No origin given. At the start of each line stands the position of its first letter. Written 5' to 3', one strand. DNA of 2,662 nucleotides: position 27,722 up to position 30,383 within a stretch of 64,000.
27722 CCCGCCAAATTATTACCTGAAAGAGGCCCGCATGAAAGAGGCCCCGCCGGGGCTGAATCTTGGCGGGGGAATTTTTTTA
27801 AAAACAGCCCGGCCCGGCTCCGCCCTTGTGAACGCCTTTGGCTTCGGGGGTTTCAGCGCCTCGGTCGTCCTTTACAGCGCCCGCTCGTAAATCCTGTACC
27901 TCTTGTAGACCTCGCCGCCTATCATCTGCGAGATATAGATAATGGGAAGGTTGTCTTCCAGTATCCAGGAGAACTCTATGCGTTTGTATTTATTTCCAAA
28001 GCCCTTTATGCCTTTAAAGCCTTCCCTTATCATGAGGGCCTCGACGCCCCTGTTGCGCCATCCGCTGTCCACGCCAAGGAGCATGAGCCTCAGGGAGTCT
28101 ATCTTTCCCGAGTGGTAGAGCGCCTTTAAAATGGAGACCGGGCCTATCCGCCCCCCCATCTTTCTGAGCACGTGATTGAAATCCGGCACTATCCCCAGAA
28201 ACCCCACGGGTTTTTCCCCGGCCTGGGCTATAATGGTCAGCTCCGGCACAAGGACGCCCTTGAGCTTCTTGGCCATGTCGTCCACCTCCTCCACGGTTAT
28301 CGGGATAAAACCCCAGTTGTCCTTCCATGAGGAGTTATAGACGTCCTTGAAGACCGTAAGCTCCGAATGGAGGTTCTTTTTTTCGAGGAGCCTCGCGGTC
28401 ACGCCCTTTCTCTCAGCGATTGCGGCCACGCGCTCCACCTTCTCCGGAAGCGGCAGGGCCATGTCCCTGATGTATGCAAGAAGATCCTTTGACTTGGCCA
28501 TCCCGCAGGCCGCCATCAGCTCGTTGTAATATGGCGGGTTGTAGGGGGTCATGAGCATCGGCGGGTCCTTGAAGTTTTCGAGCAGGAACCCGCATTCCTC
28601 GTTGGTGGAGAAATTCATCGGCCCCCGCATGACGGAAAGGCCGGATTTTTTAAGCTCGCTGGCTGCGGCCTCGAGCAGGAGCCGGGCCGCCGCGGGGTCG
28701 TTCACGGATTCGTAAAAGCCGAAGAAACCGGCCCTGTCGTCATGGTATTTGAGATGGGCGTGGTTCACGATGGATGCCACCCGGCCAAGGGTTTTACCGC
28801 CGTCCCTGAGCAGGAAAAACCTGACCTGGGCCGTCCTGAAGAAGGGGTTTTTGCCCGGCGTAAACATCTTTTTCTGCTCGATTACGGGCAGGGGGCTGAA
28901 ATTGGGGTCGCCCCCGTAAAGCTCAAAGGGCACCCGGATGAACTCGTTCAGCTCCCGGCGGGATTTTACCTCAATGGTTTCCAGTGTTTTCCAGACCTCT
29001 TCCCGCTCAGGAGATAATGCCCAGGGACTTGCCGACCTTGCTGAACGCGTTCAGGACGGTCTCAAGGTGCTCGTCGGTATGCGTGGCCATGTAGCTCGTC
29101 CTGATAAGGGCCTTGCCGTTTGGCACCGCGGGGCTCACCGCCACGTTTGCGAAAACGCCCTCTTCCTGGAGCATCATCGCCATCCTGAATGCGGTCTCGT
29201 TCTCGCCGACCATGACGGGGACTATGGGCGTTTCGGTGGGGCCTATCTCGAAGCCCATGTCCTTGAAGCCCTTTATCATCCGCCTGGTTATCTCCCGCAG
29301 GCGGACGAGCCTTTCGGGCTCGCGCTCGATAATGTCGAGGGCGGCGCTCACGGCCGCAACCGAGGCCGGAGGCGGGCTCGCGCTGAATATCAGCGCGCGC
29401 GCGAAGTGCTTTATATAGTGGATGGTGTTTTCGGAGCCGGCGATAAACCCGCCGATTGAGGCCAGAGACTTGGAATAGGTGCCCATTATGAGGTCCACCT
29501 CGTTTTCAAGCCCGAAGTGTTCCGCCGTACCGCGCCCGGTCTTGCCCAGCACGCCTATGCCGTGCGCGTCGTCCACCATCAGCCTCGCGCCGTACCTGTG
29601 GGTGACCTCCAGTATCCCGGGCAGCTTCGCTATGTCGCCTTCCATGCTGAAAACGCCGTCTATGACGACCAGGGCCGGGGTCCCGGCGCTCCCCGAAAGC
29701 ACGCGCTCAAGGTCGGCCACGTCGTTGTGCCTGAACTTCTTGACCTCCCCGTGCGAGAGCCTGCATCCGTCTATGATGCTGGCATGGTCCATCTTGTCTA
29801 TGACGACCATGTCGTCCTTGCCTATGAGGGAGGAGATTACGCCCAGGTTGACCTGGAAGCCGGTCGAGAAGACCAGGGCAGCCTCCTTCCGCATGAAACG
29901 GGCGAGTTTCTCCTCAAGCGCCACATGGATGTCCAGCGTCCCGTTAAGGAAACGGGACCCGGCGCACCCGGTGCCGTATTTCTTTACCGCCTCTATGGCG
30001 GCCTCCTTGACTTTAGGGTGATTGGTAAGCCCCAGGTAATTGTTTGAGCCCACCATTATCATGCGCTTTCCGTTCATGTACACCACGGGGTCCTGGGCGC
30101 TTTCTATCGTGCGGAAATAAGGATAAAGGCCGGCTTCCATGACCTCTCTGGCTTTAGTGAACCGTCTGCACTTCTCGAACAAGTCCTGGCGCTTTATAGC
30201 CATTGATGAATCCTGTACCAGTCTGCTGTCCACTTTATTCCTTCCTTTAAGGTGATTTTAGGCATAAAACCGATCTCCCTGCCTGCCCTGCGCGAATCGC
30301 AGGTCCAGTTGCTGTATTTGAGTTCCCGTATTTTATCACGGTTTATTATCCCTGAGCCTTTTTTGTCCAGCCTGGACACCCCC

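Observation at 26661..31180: Alpha-oxoamine synthase, extended SDR and GNAT-like acyltransferase (plus divergent KAS): a possible bacterial ceramide or aminolipid pathway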

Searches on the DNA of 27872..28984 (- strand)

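Call 67: search_dna_similar(query=L082:3513-9110:+, collection=ecoli_genomes, mode=near, max_rows=8, rows=spread)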
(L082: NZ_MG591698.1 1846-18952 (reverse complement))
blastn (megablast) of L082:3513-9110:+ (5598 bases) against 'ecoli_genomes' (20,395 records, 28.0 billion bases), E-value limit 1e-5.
Records with a match: 4592; places in all: 4604; records where one place covers at least 80% of the query: 4068.
Genomes with a match: 4592 of 5426; with a place that covers at least 80% of the query: 4068. Places per genome that has any: lowest 1, median 1, highest 2. On chromosomes: 4603 places; on plasmids: 1.
Best place of each record, by identity: >=99% 1080; 95-99% 3510; 90-95% 1; 80-90% 1.
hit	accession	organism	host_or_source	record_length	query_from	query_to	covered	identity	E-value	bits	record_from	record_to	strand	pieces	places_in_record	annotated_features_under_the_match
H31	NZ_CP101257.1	Escherichia coli strain EC21Z-078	Homo sapiens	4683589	1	5598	100%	100.0%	0e+0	10356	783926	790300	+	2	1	fatty acyl-AMP ligase (x2) | spt: serine palmitoyltransferase | yghO: protein YghO | NAD-dependent epimerase/dehydratase family protein | IS1-like element IS1B family transposase | and 1 other names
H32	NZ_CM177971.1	Escherichia coli strain B25FEP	Gallus gallus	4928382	1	5598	100%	99.0%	0e+0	10037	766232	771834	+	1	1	fatty acyl-AMP ligase | spt: serine palmitoyltransferase | yghO: protein YghO | NAD-dependent epimerase/dehydratase family protein | acyl carrier protein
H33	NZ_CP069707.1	Escherichia coli strain E41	pig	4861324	1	5598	100%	98.8%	0e+0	9967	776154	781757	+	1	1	fatty acyl-AMP ligase | spt: serine palmitoyltransferase | yghO: protein YghO | NAD-dependent epimerase/dehydratase family protein | acyl carrier protein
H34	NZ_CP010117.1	Escherichia coli strain C2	cow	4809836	1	5598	100%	98.7%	0e+0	9939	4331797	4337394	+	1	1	fatty acyl-AMP ligase | spt: serine palmitoyltransferase | yghO: protein YghO | NAD-dependent epimerase/dehydratase family protein | acyl carrier protein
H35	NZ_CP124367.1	Escherichia coli strain AVS0465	environmental: river near WWTP effluent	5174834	1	5598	100%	97.8%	0e+0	9655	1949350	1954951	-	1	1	fatty acyl-AMP ligase | spt: serine palmitoyltransferase | yghO: protein YghO | NAD-dependent epimerase/dehydratase family protein | acyl carrier protein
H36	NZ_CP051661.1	Escherichia coli strain 1162T7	Homo sapiens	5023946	1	5596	100%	97.1%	0e+0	9448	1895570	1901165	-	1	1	fatty acyl-AMP ligase | spt: serine palmitoyltransferase | yghO: protein YghO | NAD-dependent epimerase/dehydratase family protein | acyl carrier protein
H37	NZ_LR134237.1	Escherichia coli strain NCTC9022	missing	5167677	1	5596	100%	96.9%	0e+0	9367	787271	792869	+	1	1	fatty acyl-AMP ligase | spt: serine palmitoyltransferase | yghO: protein YghO | NAD-dependent epimerase/dehydratase family protein | acyl carrier protein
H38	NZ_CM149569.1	Escherichia coli strain MEI3O-23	Soil surface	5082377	1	59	1%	100.0%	1e-19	110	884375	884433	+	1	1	hypothetical protein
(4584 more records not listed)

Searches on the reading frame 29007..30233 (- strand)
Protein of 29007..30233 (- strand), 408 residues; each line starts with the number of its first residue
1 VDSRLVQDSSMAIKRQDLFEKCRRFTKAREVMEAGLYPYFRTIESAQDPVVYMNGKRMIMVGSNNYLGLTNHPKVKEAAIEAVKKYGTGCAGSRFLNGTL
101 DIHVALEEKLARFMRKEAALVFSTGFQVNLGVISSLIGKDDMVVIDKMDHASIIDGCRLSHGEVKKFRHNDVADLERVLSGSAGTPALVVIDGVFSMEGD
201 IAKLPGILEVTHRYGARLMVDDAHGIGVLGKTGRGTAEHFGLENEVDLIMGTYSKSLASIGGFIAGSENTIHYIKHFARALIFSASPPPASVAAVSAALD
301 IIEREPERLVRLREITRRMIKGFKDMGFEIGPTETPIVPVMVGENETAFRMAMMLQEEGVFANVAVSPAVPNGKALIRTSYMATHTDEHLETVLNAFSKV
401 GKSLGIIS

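Call 3: search_protein_families(library=pfam, proteins=[window:29007-30233:-], max_evalue=0.01)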
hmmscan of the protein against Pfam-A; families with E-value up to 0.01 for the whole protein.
window:29007-30233:- (408 aa): 4 families
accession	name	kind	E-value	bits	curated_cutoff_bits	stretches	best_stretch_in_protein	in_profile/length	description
PF00155.27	Aminotran_1_2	-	5.4e-58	197.3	19.7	1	58-396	3-360/361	Aminotransferase class I and II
PF00266.25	Aminotran_5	-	2.6e-05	23.8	21.5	1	107-227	49-181/371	Aminotransferase class-V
PF01212.27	Beta_elim_lyase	-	0.00016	21.5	27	1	105-281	36-226/288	Beta-eliminating lyase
PF01053.26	Cys_Met_Meta_PP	-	0.002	17.2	27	1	93-229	47-181/381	Cys/Met metabolism PLP-dependent enzyme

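Call 4: search_protein_families(library=ncbifam, proteins=[window:29007-30233:-], max_evalue=0.01)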
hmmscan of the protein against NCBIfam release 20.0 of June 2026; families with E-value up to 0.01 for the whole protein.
window:29007-30233:- (408 aa): 17 families
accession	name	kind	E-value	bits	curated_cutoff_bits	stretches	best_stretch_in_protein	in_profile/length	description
NF047600.1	SerpalmtaseCFB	equivalog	1.6e-170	567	640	1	16-406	3-394/395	serine palmitoyltransferase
TIGR01825.1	gly_Cac_T_rel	subfamily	1.6e-130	435.3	535.4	1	30-407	7-385/385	BioF/Kbl family PLP-dependent acyltransferase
NF047599.1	SerpalmtaseBetaP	equivalog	3.3e-126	421.1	500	1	18-404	3-393/394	serine palmitoyltransferase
NF005394.0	PRK06939.1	equivalog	1.6e-122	409.1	460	1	29-407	14-397/397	glycine C-acetyltransferase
TIGR00858.1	bioF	equivalog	3.5e-122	407.7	426.45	1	41-397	6-364/365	8-amino-7-oxononanoate synthase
TIGR01822.1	2am3keto_CoA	equivalog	1.3e-100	337.1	493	1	30-407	11-393/393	glycine C-acetyltransferase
NF047603.1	SerpalmtaseAlphaP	equivalog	1.4e-99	333.5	670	1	16-407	2-399/399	serine palmitoyltransferase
TIGR01821.1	5aminolev_synth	equivalog_domain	4.1e-78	263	338.55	1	54-406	42-399/402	5-aminolevulinate synthase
NF005526.0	PRK07179.1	equivalog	1.7e-68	231.1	428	1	55-402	53-397/407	alpha-hydroxyketone-type quorum-sensing autoinducer synthase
NF005697.0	PRK07505.1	subfamily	5.2e-48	163.7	342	1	41-402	33-400/405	hypothetical protein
NF004608.1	PRK05937.1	equivalog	1.7e-37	129.1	399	1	88-393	41-338/366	8-amino-7-oxononanoate synthase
NF041359.1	GntG_guanitoxin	subfamily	7.3e-06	25.3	230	1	207-397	159-341/343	GntG family PLP-dependent aldolase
NF006810.0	PRK09331.1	subfamily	2.4e-05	23.3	301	1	106-261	70-228/397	Sep-tRNA:Cys-tRNA synthetase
TIGR02539.1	SepCysS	equivalog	0.0006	18.9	365.25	1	76-260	21-213/370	O-phospho-L-seryl-tRNA:Cys-tRNA synthase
NF004757.0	PRK06084.1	equivalog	0.002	17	790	1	91-268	51-221/425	bifunctional O-acetylhomoserine aminocarboxypropyltransferase/cysteine synthase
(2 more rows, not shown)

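Call 5: search_solved_structures(query=window:29007-30233:-, max_evalue=1e-20)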
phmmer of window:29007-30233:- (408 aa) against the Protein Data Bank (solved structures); distinct sequences matched with E-value up to 1e-20: 50.
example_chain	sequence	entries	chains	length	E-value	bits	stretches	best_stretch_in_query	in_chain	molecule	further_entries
8guh_A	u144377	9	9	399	4.2e-127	427.5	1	17-403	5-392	Serine palmitoyltransferase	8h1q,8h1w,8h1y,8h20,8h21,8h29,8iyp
3a2b_A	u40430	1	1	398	5e-127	427.2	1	18-403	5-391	Serine palmitoyltransferase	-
8s1y_A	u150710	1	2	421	6e-97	328.3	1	29-407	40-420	8-amino-7-oxononanoate synthase/2-amino-3-ketobutyrate coenzyme A ligase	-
7poa_A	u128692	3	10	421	1.6e-96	326.9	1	29-407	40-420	8-amino-7-oxononanoate synthase/2-amino-3-ketobutyrate coenzyme A ligase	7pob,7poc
2x8u_A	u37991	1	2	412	3e-85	289.7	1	33-407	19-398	SERINE PALMITOYLTRANSFERASE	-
2w8t_A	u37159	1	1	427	3.2e-85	289.7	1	15-407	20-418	SERINE PALMITOYLTRANSFERASE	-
2jgt_A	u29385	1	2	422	5.6e-85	288.9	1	15-407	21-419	SERINE PALMITOYLTRANSFERASE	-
2jg2_A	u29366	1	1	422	6.2e-85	288.7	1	15-407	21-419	SERINE PALMITOYLTRANSFERASE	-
2w8u_A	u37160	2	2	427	6.4e-85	288.7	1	15-407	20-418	SERINE PALMITOYLTRANSFERASE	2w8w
2w8j_A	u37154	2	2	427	6.4e-85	288.7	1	15-407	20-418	SERINE PALMITOYLTRANSFERASE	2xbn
2w8v_A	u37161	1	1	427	8e-85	288.3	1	15-407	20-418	SERINE PALMITOYLTRANSFERASE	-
4bmk_A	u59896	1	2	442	5.1e-84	285.7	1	15-407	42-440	SERINE PALMITOYLTRANSFERASE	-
3tqx_A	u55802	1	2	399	1.5e-78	267.7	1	31-407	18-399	2-amino-3-ketobutyrate coenzyme A ligase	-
1fc4_A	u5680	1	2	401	3.6e-77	263.2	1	33-407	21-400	2-AMINO-3-KETOBUTYRATE CONENZYME A LIGASE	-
7v58_A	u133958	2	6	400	4.8e-77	262.8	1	28-407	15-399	2-amino-3-ketobutyrate coenzyme A ligase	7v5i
28eh_A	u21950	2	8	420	5.6e-74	252.7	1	35-404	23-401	Cysteate-C-fatty acyltransferase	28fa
7u7h_A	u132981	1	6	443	5.7e-71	242.7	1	37-401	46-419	7-keto-8-aminopelargonate synthetase-like enzyme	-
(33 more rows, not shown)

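Call 52: search_solved_structures(query=window:29007-30233:-, max_evalue=1e-80, show_alignments=5)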
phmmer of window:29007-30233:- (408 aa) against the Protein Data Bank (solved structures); distinct sequences matched with E-value up to 1e-80: 12.
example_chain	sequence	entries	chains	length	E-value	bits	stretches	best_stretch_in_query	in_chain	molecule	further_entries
8guh_A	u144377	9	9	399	4.2e-127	427.5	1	17-403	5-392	Serine palmitoyltransferase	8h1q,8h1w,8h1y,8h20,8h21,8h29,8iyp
3a2b_A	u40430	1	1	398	5e-127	427.2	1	18-403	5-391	Serine palmitoyltransferase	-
8s1y_A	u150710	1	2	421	6e-97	328.3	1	29-407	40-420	8-amino-7-oxononanoate synthase/2-amino-3-ketobutyrate coenzyme A ligase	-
7poa_A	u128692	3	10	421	1.6e-96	326.9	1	29-407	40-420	8-amino-7-oxononanoate synthase/2-amino-3-ketobutyrate coenzyme A ligase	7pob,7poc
2x8u_A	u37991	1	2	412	3e-85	289.7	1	33-407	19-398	SERINE PALMITOYLTRANSFERASE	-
2w8t_A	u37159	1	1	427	3.2e-85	289.7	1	15-407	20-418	SERINE PALMITOYLTRANSFERASE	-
2jgt_A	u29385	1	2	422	5.6e-85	288.9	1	15-407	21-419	SERINE PALMITOYLTRANSFERASE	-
2jg2_A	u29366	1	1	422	6.2e-85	288.7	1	15-407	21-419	SERINE PALMITOYLTRANSFERASE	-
2w8u_A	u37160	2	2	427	6.4e-85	288.7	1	15-407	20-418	SERINE PALMITOYLTRANSFERASE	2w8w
2w8j_A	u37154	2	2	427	6.4e-85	288.7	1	15-407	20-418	SERINE PALMITOYLTRANSFERASE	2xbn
2w8v_A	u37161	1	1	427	8e-85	288.3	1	15-407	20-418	SERINE PALMITOYLTRANSFERASE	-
4bmk_A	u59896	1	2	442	5.1e-84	285.7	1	15-407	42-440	SERINE PALMITOYLTRANSFERASE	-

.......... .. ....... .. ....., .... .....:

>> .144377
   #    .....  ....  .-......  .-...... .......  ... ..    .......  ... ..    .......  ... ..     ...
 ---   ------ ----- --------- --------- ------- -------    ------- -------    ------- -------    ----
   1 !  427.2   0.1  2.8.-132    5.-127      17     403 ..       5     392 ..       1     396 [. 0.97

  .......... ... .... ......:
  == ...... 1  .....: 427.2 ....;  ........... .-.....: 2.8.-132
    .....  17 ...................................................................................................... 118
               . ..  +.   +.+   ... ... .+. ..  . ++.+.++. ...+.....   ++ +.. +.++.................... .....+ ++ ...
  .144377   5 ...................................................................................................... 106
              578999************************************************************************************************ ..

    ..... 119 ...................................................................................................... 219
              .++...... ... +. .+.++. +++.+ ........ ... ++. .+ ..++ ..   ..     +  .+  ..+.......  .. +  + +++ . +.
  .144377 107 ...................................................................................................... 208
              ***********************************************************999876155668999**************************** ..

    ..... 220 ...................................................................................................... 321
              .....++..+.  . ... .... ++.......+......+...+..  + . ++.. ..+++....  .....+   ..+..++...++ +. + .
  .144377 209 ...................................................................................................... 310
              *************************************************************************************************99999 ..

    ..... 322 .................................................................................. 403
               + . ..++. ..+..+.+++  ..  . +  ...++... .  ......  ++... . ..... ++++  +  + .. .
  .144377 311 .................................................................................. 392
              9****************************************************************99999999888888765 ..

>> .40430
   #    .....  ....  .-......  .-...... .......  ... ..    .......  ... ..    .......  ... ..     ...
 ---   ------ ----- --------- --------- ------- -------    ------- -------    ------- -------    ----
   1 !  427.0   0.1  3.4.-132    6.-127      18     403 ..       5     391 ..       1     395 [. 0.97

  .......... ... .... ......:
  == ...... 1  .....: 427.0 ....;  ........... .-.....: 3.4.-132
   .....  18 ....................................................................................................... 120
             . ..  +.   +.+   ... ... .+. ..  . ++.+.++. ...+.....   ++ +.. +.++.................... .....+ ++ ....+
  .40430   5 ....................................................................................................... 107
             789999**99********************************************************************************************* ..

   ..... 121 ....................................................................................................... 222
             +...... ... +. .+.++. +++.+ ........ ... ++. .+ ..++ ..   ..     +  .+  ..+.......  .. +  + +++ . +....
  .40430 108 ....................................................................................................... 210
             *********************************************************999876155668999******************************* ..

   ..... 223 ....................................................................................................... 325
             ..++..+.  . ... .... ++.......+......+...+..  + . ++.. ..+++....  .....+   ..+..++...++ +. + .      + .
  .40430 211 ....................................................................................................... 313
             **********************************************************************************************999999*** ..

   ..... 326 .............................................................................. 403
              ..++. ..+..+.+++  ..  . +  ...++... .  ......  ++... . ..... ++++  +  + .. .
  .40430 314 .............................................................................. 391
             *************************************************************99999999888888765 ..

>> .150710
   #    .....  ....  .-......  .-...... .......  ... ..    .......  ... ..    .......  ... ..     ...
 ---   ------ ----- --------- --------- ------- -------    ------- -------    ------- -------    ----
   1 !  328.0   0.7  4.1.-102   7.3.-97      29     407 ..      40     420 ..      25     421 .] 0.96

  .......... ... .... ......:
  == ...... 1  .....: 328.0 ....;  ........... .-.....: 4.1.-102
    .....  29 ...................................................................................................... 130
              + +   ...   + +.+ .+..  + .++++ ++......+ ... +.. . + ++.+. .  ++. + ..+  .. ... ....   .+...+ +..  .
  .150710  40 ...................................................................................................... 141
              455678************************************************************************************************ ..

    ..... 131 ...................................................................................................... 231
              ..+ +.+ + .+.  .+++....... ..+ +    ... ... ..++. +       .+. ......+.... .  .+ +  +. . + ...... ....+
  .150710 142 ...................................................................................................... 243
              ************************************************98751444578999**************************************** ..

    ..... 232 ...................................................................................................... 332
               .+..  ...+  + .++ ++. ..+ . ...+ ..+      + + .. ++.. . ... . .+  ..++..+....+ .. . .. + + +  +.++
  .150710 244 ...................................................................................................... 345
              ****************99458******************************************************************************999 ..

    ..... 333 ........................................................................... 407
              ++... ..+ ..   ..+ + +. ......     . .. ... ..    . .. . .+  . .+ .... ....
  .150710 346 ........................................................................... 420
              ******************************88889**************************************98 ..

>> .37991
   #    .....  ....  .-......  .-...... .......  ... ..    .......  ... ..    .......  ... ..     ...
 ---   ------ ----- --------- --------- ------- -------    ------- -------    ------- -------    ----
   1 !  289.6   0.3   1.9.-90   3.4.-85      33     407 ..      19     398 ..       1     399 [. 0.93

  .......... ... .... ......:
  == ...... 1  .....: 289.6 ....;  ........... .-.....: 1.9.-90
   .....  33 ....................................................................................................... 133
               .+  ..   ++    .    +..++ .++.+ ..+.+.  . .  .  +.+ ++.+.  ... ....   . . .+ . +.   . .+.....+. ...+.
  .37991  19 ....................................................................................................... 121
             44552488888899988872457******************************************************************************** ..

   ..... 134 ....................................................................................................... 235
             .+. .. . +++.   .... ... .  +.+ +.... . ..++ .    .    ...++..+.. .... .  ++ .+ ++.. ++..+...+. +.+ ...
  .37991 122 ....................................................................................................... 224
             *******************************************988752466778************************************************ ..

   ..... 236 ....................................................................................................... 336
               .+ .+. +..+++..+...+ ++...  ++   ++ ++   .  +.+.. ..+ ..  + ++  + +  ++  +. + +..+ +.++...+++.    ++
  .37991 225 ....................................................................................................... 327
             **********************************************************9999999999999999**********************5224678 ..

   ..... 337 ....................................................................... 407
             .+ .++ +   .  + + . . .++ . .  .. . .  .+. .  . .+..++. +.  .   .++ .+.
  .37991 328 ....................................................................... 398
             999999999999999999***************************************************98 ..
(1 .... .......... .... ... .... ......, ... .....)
